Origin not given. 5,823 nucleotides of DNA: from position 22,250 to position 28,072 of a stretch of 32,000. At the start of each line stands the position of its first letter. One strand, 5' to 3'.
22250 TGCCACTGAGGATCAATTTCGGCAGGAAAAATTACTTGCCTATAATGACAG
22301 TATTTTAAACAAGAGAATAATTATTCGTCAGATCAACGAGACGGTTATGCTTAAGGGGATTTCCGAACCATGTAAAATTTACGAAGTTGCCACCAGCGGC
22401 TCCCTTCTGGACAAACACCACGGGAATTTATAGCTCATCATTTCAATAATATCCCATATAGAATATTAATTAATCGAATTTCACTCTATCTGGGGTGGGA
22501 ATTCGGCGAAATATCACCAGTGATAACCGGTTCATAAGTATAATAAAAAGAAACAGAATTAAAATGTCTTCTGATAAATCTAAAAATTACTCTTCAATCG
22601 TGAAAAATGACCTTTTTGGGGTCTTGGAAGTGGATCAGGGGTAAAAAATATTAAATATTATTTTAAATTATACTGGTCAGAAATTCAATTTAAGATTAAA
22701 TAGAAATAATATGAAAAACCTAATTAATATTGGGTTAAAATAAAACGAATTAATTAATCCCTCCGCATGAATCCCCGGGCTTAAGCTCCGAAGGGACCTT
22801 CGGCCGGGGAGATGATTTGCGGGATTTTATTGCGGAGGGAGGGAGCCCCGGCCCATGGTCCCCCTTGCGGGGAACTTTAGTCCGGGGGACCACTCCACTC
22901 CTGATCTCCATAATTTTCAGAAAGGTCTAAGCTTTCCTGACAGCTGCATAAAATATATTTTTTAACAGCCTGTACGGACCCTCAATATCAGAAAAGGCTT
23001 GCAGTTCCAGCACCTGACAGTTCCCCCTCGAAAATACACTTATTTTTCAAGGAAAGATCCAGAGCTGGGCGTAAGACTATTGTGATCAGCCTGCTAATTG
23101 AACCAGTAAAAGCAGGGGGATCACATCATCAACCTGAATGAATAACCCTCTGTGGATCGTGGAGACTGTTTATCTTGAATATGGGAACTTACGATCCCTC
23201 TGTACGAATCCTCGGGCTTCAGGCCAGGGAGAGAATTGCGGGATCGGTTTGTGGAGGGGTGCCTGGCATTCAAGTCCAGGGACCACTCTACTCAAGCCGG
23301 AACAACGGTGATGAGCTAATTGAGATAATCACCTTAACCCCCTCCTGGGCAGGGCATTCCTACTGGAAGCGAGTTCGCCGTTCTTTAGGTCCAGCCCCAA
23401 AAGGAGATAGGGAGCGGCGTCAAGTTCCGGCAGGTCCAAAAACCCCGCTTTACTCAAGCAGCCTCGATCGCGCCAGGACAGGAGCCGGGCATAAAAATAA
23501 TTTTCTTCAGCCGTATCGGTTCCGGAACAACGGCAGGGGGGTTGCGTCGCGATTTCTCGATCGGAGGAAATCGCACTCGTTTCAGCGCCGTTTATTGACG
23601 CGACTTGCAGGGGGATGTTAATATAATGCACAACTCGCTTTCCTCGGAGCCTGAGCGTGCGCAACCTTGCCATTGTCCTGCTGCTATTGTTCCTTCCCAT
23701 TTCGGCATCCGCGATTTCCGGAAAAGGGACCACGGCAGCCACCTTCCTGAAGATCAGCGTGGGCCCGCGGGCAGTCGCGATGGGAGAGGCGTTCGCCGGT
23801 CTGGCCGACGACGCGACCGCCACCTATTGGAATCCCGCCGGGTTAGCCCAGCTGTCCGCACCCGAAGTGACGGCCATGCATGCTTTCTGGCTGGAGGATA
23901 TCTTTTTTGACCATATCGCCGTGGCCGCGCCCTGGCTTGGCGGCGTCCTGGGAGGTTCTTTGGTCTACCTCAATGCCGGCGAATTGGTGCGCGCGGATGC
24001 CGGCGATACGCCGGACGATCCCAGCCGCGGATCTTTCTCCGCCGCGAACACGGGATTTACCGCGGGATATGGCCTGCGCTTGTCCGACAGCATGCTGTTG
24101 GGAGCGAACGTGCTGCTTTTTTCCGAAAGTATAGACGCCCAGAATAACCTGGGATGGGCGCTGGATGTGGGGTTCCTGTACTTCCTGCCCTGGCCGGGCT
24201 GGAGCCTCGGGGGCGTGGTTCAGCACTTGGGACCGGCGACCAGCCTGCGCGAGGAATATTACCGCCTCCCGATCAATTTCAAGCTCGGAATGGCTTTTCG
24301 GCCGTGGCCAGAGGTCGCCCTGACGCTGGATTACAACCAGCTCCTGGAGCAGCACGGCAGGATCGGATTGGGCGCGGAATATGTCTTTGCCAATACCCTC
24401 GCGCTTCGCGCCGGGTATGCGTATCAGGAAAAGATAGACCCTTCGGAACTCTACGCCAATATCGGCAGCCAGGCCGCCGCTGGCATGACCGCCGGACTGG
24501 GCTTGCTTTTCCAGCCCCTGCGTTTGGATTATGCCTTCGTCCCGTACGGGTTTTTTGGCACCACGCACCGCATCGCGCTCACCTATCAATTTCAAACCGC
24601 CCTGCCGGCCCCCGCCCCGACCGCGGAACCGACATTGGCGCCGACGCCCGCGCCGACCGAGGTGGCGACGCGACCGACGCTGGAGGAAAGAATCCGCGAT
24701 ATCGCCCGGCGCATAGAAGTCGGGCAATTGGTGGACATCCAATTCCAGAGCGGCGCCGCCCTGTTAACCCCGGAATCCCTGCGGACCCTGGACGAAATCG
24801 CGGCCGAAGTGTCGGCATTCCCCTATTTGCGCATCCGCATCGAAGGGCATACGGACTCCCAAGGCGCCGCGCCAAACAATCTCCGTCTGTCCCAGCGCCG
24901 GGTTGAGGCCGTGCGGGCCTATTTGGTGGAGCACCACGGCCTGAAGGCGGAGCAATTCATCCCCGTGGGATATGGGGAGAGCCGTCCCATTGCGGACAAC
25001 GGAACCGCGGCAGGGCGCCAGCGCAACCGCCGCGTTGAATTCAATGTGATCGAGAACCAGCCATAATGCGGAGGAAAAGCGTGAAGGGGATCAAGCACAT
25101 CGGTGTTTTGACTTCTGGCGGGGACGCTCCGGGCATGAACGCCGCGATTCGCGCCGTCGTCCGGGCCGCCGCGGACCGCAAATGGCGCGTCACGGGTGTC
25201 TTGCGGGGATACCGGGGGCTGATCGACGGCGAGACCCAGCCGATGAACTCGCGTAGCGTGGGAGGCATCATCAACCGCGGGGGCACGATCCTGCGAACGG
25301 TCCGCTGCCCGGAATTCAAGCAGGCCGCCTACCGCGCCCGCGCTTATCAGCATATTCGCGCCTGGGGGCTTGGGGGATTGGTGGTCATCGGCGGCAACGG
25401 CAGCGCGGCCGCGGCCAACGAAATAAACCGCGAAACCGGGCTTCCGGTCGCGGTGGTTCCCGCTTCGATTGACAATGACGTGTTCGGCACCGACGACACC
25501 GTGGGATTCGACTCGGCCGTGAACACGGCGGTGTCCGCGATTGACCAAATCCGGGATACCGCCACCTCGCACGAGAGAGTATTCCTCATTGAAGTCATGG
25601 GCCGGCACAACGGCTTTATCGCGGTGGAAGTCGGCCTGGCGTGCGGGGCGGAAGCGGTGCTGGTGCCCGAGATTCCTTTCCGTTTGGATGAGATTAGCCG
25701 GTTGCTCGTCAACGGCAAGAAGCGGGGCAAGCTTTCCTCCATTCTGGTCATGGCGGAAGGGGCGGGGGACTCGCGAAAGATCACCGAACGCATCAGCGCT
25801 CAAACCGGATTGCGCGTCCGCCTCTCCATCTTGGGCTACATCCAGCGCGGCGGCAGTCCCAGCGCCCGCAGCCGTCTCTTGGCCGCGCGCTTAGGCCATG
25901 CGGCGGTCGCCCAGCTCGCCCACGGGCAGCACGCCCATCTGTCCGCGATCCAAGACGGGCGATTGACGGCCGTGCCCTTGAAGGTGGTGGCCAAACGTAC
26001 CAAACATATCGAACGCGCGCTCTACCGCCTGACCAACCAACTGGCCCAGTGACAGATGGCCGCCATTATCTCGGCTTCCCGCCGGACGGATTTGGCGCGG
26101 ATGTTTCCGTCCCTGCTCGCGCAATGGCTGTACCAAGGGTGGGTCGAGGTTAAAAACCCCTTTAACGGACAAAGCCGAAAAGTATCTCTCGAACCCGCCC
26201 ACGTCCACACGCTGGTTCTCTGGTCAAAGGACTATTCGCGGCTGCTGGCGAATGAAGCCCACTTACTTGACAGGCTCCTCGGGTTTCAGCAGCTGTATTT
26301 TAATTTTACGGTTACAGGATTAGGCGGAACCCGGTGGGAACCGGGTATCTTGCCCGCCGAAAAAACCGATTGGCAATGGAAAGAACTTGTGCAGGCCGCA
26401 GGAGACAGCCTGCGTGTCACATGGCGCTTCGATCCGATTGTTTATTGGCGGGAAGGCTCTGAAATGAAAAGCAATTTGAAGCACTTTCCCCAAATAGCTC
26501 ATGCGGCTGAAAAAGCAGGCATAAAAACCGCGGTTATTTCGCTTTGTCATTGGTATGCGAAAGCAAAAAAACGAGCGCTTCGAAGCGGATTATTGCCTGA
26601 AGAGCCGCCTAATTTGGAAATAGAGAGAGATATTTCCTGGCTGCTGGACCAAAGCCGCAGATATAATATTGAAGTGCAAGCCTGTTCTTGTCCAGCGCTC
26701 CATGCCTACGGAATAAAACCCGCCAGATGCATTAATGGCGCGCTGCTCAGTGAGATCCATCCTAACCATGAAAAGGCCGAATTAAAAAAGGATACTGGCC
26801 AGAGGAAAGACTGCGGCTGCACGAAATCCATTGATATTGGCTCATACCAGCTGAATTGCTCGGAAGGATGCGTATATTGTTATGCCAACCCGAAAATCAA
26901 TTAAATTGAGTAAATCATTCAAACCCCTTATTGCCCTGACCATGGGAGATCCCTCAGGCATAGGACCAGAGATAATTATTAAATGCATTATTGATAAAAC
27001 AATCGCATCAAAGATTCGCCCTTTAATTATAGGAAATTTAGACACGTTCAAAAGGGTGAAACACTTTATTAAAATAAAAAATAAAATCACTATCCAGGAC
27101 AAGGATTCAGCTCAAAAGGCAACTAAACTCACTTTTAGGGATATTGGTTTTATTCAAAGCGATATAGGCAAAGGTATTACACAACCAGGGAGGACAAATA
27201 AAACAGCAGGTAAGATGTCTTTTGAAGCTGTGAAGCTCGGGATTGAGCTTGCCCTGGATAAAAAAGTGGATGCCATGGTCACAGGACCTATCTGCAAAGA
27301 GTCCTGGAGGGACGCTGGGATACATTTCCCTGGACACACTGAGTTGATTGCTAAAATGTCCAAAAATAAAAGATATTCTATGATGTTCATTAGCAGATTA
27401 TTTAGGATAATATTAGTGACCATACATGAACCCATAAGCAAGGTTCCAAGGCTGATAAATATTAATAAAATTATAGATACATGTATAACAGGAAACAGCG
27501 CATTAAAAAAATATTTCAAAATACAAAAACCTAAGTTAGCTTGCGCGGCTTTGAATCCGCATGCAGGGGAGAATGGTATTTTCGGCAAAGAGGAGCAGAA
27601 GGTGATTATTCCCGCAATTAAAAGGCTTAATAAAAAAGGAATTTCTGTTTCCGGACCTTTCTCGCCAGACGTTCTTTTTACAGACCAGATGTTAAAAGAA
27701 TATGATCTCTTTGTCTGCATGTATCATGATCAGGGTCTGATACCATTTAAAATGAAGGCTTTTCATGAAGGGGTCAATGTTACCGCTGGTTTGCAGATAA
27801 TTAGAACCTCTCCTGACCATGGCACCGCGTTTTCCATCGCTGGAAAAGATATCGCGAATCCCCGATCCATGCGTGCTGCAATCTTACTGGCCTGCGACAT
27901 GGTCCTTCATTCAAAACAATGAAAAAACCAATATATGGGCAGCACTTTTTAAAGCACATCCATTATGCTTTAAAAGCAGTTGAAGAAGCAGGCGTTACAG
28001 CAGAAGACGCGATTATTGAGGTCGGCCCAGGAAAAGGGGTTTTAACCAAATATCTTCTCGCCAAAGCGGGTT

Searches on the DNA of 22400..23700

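Call 48: search_rna_families(source=window, start=22400, end=23700, threshold=evalue, max_evalue=10, show_alignments=2)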
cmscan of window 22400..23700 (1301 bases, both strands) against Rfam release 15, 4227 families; matches with E-value up to 10: 5.
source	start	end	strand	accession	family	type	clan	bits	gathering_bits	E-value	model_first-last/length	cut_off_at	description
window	22830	22902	+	RF03203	mir-3070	Gene; miRNA;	-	15.8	75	4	1-89/89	no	mir-3070 microRNA precursor family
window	23056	23142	-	RF00321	snoZ247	Gene; snRNA; snoRNA; CD-box;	-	15.8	38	5.1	1-139/139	no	Small nucleolar RNA Z247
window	22817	22951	+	RF02175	SMAD5-AS1_3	Gene; lncRNA;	-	14.4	60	2.1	1-125/125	no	SMAD5 antisense RNA 1 conserved region 3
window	22413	22445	-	RF01119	sR32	Gene; snRNA; snoRNA; CD-box;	-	11.3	40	4.6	1-57/57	no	Small nucleolar RNA sR32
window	22690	22917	+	RF00064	HgcG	Gene; snRNA; snoRNA; HACA-box;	-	10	77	4.8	1-276/276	no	HgcG RNA (Pab40)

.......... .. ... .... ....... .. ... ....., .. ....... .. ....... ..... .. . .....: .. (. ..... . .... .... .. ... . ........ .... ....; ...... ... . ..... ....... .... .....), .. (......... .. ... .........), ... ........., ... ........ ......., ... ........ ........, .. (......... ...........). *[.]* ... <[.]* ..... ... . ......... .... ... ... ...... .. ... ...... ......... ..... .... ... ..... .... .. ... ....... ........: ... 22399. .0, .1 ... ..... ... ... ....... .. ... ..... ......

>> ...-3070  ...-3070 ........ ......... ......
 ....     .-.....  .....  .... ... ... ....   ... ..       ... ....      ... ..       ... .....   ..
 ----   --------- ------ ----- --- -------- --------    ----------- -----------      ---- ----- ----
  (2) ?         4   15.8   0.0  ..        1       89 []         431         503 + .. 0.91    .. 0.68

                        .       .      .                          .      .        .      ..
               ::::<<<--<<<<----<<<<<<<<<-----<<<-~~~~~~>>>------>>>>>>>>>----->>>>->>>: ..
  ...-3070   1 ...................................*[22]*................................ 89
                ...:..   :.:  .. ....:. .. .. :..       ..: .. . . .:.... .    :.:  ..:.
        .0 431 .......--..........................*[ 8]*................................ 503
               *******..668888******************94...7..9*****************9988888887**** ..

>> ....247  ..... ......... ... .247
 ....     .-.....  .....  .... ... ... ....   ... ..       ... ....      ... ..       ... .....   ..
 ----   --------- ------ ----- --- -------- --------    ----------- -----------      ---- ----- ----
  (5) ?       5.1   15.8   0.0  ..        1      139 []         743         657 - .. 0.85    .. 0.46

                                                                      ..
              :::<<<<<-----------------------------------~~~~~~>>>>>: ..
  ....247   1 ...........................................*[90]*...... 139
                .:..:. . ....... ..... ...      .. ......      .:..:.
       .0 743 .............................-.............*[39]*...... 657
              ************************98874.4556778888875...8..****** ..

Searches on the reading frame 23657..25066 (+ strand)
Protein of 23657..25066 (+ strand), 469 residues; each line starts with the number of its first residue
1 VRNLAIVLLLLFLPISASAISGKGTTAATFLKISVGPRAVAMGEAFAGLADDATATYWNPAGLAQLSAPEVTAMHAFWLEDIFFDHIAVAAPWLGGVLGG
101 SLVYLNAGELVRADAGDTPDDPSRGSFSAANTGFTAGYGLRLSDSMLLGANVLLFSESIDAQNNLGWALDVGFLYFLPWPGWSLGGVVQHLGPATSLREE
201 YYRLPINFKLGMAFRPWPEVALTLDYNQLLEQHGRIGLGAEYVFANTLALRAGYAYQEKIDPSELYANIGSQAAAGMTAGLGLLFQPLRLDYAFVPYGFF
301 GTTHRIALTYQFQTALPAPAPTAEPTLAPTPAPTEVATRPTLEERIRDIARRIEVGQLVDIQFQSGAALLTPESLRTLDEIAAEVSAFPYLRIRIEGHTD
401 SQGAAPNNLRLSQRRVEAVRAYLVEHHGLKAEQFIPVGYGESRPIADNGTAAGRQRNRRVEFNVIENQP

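Call 51: search_protein_families(library=pfam, proteins=[window:23657-25066:+])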
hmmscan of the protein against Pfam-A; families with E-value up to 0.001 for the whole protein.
window:23657-25066:+ (469 aa): 4 families
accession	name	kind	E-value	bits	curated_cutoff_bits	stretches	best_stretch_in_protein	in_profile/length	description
PF00691.25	OmpA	-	8.2e-23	81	27.2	1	363-458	2-98/98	OmpA family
PF03349.22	Toluene_X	-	2.8e-06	26.5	29.7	0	233-294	316-379/421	Outer membrane protein transport protein (OMPP1/FadL/TodX)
PF03687.19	UPF0164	-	5.2e-05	22.6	21.4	1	25-89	38-102/325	Uncharacterised protein family (UPF0164)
PF13505.12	OMP_b-brl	-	0.00078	20.1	28.7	0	131-257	43-153/175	Outer membrane protein beta-barrel domain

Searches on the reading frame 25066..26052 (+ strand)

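Call 51: search_protein_families(library=pfam, proteins=[window:25066-26052:+])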
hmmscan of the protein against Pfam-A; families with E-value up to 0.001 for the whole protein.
window:25066-26052:+ (328 aa): 1 family
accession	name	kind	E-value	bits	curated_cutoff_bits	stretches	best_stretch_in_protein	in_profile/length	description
PF00365.25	PFK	-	1.1e-100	337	30.9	1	12-282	2-275/277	Phosphofructokinase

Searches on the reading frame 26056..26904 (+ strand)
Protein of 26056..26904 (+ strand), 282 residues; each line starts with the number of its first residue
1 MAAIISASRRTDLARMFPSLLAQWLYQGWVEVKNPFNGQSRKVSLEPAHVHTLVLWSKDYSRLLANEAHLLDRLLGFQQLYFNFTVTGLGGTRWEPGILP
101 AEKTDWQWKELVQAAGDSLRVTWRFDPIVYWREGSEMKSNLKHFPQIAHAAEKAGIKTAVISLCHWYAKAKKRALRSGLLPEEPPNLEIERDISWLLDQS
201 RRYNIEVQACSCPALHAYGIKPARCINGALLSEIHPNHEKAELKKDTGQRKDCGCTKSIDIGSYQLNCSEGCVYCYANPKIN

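Call 51: search_protein_families(library=pfam, proteins=[window:26056-26904:+])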
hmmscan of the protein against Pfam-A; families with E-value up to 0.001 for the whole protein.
window:26056-26904:+ (282 aa): 1 family
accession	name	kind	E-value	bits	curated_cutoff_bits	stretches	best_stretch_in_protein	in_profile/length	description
PF08902.16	DUF1848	-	2.2e-56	192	30.5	1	4-277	1-262/262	Domain of unknown function (DUF1848)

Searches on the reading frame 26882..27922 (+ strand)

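Call 51: search_protein_families(library=pfam, proteins=[window:26882-27922:+])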
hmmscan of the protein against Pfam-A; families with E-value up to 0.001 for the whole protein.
window:26882-27922:+ (346 aa): 1 family
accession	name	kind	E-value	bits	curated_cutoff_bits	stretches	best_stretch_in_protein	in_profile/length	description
PF04166.17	PdxA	-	2e-101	339.6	27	1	45-337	3-286/286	Pyridoxal phosphate biosynthetic protein PdxA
